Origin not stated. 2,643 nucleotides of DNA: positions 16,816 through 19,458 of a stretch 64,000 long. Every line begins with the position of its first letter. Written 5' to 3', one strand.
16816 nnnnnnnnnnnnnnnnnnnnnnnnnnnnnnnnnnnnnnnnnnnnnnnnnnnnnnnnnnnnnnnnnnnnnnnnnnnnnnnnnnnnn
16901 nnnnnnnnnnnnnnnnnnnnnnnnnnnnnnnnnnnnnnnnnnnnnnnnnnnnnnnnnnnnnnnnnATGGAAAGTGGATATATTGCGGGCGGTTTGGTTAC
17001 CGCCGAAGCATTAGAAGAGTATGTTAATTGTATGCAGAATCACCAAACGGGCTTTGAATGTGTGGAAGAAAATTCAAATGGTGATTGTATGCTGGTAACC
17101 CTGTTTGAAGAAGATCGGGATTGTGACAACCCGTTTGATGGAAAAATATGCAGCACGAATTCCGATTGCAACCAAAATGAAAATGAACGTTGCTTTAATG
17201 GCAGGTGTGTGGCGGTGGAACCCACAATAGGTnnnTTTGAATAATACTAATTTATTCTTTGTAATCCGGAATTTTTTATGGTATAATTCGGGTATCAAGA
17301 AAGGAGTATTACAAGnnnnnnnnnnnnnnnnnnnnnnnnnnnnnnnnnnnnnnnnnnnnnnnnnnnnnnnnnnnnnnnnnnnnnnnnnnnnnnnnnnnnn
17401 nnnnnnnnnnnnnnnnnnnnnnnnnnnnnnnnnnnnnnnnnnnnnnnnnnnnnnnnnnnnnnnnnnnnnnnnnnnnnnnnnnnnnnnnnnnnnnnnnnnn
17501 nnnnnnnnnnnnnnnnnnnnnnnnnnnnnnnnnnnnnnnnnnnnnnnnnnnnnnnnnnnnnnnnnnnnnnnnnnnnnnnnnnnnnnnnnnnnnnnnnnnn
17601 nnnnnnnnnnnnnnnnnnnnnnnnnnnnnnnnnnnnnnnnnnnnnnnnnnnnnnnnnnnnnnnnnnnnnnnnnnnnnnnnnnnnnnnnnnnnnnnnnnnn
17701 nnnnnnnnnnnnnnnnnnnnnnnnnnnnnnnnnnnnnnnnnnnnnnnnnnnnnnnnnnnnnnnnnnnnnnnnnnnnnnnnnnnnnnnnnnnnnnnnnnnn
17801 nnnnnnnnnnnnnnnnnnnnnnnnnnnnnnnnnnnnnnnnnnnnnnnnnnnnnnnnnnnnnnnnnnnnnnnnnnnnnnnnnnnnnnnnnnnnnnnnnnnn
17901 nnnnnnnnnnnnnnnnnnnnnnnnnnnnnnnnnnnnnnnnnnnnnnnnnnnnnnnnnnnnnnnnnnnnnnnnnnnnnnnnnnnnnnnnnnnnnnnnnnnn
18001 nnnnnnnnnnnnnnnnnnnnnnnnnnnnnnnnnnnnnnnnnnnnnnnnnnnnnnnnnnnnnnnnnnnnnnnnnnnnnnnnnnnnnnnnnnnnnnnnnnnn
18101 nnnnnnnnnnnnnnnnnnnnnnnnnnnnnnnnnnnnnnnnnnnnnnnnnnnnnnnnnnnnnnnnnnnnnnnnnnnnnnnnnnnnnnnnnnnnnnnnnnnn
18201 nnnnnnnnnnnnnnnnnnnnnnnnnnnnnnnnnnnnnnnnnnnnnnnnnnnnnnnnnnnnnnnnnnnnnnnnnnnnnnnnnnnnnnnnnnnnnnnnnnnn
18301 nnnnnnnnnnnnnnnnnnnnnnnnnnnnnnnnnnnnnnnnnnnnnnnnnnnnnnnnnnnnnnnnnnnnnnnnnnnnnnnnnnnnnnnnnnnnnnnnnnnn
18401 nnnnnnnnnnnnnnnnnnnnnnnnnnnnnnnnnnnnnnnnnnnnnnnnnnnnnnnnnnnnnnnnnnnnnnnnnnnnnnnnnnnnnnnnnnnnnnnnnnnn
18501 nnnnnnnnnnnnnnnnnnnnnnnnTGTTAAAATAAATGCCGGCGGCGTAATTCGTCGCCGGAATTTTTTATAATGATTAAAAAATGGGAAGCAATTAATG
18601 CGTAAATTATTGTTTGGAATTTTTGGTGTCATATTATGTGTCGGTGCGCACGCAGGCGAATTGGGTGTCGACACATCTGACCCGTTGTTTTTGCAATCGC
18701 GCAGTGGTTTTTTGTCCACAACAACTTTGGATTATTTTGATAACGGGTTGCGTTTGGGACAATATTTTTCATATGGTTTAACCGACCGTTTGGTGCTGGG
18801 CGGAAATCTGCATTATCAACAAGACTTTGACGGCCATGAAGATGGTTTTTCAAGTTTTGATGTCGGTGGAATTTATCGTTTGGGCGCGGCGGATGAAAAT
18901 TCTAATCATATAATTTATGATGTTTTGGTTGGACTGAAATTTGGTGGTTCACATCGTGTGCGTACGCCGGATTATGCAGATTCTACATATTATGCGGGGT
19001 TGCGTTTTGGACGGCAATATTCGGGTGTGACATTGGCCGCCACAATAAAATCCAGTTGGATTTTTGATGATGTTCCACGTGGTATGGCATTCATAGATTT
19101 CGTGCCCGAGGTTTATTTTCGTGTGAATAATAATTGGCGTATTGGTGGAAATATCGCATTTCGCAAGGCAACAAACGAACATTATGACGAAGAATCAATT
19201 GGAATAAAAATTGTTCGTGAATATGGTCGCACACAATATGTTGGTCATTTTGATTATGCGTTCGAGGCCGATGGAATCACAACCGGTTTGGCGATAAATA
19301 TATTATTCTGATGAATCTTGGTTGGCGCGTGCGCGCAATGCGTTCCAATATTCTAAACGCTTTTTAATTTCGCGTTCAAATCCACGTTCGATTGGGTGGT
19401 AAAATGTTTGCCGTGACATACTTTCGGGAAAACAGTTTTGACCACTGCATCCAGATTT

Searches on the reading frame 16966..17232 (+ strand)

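Call 10: search_protein_families(library=pfam, proteins=[window:16966-17232:+], max_evalue=1)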
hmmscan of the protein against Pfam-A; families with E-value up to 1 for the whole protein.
window:16966-17232:+ (89 aa): 0 families

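Call 11: search_protein_families(library=ncbifam, proteins=[window:16966-17232:+], max_evalue=1)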
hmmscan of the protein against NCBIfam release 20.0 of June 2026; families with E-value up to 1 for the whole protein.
window:16966-17232:+ (89 aa): 0 families

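Call 12: search_protein_families(library=phrogs, proteins=[window:16966-17232:+], max_evalue=1)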
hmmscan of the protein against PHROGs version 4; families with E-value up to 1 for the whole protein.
window:16966-17232:+ (89 aa): 1 family
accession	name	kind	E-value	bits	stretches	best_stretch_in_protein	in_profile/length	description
phrog_32703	-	unknown function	0.14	11.8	1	16-74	142-201/480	-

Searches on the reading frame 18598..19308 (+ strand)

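Call 10: search_protein_families(library=pfam, proteins=[window:18598-19308:+], max_evalue=1)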
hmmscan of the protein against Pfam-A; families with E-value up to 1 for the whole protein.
window:18598-19308:+ (237 aa): 1 family
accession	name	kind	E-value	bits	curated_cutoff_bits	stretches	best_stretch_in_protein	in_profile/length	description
PF20841.2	NtrZ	-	0.057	14.2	27.7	0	173-193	34-54/78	NtrZ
